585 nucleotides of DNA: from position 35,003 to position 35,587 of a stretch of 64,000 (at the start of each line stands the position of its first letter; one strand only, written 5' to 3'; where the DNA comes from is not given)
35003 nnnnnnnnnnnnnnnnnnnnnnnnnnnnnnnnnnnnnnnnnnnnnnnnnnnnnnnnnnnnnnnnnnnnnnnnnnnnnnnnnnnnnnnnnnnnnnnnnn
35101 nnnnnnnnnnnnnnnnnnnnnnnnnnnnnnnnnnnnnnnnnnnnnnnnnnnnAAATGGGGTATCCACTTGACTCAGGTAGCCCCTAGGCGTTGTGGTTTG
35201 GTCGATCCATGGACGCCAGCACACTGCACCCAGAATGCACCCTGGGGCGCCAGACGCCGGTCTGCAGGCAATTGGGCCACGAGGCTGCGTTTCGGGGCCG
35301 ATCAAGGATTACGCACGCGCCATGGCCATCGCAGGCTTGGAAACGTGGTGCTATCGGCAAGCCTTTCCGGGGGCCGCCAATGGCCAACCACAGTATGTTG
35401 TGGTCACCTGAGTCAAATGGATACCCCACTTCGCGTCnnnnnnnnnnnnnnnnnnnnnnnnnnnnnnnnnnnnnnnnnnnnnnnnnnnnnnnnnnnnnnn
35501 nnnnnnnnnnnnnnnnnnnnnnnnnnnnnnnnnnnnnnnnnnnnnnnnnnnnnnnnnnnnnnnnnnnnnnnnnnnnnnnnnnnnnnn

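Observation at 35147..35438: MITE inserted in frame, without stop codons, into a dapA/nanA-family gene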

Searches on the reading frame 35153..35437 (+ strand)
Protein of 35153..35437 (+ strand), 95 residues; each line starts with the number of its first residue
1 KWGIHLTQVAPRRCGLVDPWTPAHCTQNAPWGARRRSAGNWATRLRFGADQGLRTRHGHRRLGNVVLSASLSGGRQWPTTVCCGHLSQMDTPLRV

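Call 11: search_protein_families(library=pfam, proteins=[window:35153-35437:+], max_evalue=0.1)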
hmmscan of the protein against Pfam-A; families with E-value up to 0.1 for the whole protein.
seq(95 aa): 0 families
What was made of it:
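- Tried and rejected: Pfam on the 95-aa insert found nothing (call 11).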

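Call 30: find_homologous_proteins(query=window:35153-35437:+, max_evalue=0.001)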
Query seq(95 aa) (95 aa): 19 proteins with E <= 0.001 among 22 candidates.
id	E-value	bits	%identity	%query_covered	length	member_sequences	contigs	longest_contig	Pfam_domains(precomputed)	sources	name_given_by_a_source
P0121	2.0e-26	110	100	51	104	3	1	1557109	-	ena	-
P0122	4.1e-26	109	100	51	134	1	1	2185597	-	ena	-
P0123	4.3e-26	109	100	51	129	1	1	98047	-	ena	-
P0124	4.9e-26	109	98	51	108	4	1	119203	-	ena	-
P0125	5.5e-26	109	100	51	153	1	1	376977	-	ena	-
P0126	5.9e-26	109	100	51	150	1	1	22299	-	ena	-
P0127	6.4e-26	109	100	51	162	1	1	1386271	-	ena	-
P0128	1.4e-25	107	98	51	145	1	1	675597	-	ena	-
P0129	5.6e-23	99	98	49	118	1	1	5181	-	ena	-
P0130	1.3e-22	98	94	52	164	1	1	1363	-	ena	-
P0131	1.5e-21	94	96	48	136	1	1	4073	-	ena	-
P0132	3.8e-21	93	85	51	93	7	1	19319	-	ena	-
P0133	7.9e-14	70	100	34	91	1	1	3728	-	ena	-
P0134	7.2e-13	67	54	83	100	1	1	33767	-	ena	-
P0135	3.1e-7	48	90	32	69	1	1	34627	-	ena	-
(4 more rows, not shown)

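Call 33: find_encoding_contigs(protein=P0122, flank=10000, max_places=3)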
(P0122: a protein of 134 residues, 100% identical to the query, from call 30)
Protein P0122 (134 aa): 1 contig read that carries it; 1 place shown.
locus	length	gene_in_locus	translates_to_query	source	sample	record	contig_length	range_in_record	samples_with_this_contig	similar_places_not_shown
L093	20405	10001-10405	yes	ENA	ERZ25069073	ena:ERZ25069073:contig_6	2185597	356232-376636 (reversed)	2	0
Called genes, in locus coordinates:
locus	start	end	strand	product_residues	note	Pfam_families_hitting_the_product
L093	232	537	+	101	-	PF13565:HTH_32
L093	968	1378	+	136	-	-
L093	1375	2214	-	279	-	-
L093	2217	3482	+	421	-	PF13518:HTH_28, PF13551:HTH_29 (weak), PF13565:HTH_32 (weak)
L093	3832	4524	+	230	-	PF00578:AhpC-TSA (weak), PF02630:SCO1-SenC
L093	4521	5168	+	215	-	PF02630:SCO1-SenC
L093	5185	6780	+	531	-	PF00034:Cytochrom_C (weak), PF13458:Peripla_BP_6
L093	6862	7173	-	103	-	-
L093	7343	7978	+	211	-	PF01073:3Beta_HSD, PF01370:Epimerase, PF02719:Polysacc_synt_2, PF04321:RmlD_sub_bind, PF16363:GDP_Man_Dehyd, PF07993:NAD_binding_4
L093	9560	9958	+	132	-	PF24793:GINT1_N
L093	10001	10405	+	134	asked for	-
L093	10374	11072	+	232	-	PF08242:Methyltransf_12 (weak)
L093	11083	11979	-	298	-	PF02668:TauD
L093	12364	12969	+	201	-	-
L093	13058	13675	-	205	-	-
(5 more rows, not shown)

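Call 34: find_encoding_contigs(protein=P0121, flank=10000, max_places=3)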
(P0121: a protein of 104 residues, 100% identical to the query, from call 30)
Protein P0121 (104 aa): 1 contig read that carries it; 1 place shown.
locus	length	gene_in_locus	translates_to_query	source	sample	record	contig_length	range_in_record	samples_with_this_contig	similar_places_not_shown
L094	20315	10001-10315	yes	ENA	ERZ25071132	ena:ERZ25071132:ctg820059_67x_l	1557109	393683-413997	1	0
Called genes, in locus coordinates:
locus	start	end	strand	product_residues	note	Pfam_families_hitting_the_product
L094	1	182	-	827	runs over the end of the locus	PF02368:Big_2 (faint), PF07583:PSCyt2, PF07587:PSD1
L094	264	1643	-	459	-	PF07394:DUF1501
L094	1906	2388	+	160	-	PF07609:DUF1572, PF04978:MST (weak), PF05163:DinB (weak), PF12867:DinB_2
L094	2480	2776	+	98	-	-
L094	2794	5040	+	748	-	PF02010:REJ (faint), PF14312:FG-GAP_2 (weak), PF00801:PKD (faint), PF02494:HYR (faint), PF18911:PKD_4 (faint), PF22352:K319L-like_PKD (faint), PF21027:Sde0182_C (faint), PF16403:Bact_surface_Ig-like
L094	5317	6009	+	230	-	PF00005:ABC_tran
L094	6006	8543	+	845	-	PF12704:MacB_PCD, PF02687:FtsX, PF12704:MacB_PCD, PF02687:FtsX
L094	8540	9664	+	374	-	PF07143:AttH, PF17186:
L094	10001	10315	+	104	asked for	-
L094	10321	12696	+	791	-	PF00669:Flagellin_N, PF00700:Flagellin_C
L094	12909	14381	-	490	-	PF00535:Glycos_transf_2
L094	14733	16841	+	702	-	PF13489:Methyltransf_23, PF08241:Methyltransf_11, PF08242:Methyltransf_12, PF13649:Methyltransf_25, PF13847:Methyltransf_31, PF13489:Methyltransf_23, PF08241:Methyltransf_11, PF08242:Methyltransf_12, +2 more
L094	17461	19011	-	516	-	-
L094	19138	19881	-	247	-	PF00109:ketoacyl-synt, PF00108:Thiolase_N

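Call 35: find_encoding_contigs(protein=P0127, flank=10000, max_places=3)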
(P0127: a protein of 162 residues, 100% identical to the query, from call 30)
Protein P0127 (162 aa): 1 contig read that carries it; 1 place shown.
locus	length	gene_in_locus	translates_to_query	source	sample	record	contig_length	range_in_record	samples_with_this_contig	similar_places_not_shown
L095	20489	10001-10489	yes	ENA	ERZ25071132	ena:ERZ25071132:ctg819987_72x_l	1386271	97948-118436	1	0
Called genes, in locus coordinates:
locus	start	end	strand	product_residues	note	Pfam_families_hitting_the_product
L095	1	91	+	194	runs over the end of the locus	-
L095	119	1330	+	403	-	PF05816:TelA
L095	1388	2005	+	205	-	PF13785:DUF4178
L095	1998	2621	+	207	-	PF10936:DUF2617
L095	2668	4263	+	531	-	-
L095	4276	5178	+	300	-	PF03994:DUF350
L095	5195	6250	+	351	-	PF07885:Ion_trans_2, PF02254:TrkA_N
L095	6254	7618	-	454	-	PF00890:FAD_binding_2 (weak), PF01266:DAO (weak), PF01593:Amino_oxidase, PF13450:NAD_binding_8, PF13738:Pyr_redox_3 (faint)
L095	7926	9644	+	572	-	PF01564:Spermine_synth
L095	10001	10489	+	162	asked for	-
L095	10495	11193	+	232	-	PF04471:Mrr_cat, PF13156:Mrr_cat_2 (weak), PF22722:NA-iREase1 (weak)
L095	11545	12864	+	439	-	PF12708:Pect-lyase_RHGA_epim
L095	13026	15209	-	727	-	PF13385:Laminin_G_3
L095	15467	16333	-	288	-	PF07228:SpoIIE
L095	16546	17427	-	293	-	PF00106:adh_short, PF01370:Epimerase, PF05368:NmrA, PF08659:KR, PF13561:adh_short_C2, PF16363:GDP_Man_Dehyd (weak)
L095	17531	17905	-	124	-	PF12893:Lumazine_bd_2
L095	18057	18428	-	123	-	PF14325:DUF4383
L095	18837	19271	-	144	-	-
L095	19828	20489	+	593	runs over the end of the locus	PF00486:Trans_reg_C, PF13414:TPR_11 (faint), PF14559:TPR_19 (faint), PF13176:TPR_7 (faint), PF00515:TPR_1 (faint), PF07719:TPR_2 (faint), PF13181:TPR_8 (faint), PF13424:TPR_12 (faint), +4 more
